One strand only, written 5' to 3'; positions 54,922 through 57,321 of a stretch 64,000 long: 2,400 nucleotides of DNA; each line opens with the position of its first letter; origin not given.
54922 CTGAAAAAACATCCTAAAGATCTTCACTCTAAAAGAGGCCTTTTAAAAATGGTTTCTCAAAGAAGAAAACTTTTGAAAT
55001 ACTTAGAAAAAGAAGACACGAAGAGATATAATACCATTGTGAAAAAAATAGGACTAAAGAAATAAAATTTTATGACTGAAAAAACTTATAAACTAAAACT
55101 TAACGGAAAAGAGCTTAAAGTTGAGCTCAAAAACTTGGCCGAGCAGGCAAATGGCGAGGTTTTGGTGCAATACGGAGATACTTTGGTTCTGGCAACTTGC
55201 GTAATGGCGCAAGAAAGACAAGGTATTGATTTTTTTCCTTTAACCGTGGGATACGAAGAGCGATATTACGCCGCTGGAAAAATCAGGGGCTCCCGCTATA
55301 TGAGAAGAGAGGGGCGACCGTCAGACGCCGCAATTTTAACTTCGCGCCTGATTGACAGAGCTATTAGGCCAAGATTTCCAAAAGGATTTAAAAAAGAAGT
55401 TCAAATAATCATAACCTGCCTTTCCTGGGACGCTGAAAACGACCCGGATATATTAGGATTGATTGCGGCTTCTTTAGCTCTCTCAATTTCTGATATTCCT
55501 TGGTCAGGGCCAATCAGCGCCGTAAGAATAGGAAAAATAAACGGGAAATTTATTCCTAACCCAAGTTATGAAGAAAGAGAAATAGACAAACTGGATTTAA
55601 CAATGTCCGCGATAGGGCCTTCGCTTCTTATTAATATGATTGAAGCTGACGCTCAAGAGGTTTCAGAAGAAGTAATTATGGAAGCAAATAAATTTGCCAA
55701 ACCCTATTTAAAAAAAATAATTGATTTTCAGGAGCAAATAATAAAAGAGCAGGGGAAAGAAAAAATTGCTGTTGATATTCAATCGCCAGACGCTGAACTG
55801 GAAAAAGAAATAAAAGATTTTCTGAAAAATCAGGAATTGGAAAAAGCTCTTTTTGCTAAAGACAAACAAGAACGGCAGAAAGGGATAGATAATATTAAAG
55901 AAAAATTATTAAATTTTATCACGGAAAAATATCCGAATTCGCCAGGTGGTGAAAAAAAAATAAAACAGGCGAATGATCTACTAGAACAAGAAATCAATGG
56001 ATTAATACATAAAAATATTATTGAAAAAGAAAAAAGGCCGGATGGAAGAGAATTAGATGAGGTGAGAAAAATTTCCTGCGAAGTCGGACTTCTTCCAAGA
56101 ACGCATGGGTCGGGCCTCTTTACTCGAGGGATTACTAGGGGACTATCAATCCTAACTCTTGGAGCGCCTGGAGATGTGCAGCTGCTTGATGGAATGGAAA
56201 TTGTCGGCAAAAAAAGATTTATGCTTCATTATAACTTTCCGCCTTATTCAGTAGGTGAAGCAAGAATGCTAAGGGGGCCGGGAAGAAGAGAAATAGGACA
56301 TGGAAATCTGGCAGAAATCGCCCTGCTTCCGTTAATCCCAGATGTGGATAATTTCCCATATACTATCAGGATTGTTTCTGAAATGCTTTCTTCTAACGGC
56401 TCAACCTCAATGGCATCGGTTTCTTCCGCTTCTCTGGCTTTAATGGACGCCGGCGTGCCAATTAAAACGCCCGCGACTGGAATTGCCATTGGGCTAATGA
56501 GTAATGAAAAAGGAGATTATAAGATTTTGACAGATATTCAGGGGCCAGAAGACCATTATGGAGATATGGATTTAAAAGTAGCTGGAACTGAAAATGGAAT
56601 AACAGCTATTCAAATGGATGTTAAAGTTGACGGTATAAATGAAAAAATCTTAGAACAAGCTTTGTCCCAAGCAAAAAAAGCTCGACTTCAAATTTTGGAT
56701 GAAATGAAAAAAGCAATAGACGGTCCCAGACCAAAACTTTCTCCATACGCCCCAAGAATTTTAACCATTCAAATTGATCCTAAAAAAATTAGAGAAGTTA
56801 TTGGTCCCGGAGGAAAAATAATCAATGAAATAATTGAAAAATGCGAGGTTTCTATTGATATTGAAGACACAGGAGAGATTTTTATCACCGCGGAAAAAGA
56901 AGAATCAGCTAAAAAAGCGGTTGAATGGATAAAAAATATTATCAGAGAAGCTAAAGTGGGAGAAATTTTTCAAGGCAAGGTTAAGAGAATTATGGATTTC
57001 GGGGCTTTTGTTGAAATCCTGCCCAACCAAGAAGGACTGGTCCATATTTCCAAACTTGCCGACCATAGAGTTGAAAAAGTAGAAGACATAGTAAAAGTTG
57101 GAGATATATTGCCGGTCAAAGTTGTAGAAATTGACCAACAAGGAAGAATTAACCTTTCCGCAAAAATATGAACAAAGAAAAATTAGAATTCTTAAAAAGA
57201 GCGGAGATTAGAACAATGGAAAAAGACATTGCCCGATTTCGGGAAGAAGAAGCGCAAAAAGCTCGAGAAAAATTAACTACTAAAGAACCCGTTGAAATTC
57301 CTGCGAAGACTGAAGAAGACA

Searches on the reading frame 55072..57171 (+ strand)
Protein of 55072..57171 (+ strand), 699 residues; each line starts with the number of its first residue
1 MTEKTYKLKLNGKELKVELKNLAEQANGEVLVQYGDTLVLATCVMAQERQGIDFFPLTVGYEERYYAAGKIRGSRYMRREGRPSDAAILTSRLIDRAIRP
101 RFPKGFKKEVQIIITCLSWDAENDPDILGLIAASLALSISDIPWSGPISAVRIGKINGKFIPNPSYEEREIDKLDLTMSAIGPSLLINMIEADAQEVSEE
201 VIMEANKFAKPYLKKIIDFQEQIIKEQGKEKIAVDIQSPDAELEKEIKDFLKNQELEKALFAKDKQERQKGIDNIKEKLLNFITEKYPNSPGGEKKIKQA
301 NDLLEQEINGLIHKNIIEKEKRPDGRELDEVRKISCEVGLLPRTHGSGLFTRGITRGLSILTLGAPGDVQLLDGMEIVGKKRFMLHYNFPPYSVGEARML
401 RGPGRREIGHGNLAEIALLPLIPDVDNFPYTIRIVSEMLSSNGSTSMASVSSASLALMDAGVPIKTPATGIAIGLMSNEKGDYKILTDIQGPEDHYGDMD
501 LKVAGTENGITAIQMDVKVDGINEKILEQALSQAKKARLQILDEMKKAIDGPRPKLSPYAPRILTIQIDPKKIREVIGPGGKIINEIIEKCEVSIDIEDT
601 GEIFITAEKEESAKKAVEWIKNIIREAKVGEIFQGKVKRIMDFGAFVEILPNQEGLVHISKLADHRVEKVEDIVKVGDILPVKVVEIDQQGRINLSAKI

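Call 86: search_protein_families(library=pfam, proteins=[window:55072-57171:+], max_evalue=0.00001)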
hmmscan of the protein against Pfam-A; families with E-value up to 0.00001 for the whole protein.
window:55072-57171:+ (699 aa): 5 families
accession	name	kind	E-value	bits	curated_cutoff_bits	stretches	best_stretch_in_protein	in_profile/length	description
PF01138.27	RNase_PH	-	1.8e-53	180.8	25.5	2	13-143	3-130/130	3' exoribonuclease family, domain 1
PF00575.29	S1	-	1.7e-19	70.4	22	1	627-698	2-74/74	S1 RNA binding domain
PF03725.20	RNase_PH_C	-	7.2e-16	58.3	20.8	1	146-210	1-65/67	3' exoribonuclease family, domain 2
PF00013.35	KH_1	-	1.9e-10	40.8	21.5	1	564-621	2-65/66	KH domain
PF03726.19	PNPase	-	2.7e-08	34.6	24.6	1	242-327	1-81/81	Polyribonucleotide nucleotidyltransferase, RNA binding domain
